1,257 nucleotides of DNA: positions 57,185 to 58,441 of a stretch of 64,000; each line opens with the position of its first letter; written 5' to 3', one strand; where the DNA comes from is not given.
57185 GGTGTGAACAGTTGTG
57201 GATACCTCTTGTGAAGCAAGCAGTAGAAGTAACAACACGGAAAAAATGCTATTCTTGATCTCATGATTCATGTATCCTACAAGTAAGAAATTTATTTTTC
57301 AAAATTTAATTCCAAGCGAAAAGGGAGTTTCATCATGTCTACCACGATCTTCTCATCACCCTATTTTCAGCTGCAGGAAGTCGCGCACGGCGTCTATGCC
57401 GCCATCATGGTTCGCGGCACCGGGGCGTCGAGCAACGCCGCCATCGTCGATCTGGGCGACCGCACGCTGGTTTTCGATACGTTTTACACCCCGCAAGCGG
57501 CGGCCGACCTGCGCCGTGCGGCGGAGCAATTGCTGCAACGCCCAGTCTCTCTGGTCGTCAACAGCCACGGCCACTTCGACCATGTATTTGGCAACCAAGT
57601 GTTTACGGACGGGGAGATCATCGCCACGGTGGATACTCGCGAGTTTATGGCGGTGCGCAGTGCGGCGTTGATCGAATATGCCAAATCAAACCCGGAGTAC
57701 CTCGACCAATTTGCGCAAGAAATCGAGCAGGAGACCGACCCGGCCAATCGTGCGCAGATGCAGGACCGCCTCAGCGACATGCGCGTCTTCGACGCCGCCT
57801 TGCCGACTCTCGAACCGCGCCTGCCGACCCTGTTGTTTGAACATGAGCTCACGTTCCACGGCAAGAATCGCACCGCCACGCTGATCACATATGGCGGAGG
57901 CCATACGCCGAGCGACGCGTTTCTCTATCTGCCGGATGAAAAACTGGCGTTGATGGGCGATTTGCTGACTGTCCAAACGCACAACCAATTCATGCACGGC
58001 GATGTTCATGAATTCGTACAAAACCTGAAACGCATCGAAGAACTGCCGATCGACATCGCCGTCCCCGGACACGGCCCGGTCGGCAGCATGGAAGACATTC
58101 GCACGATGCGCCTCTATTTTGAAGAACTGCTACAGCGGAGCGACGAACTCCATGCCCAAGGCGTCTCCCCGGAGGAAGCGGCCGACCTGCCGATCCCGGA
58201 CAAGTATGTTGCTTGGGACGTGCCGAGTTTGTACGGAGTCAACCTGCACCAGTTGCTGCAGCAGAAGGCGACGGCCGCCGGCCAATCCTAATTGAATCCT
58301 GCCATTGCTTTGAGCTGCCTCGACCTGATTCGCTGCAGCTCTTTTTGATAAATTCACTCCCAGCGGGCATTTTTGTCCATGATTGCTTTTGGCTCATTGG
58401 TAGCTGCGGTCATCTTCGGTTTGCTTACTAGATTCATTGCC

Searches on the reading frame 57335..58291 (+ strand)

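Call 72: search_protein_families(library=pfam, proteins=[window:57335-58291:+], max_evalue=0.001)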
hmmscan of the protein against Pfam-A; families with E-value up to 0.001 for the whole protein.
window:57335-58291:+ (318 aa): 1 family
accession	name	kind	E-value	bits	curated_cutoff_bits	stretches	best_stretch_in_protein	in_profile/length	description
PF00753.33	Lactamase_B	-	9e-22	78.4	22.7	1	30-246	3-196/196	Metallo-beta-lactamase superfamily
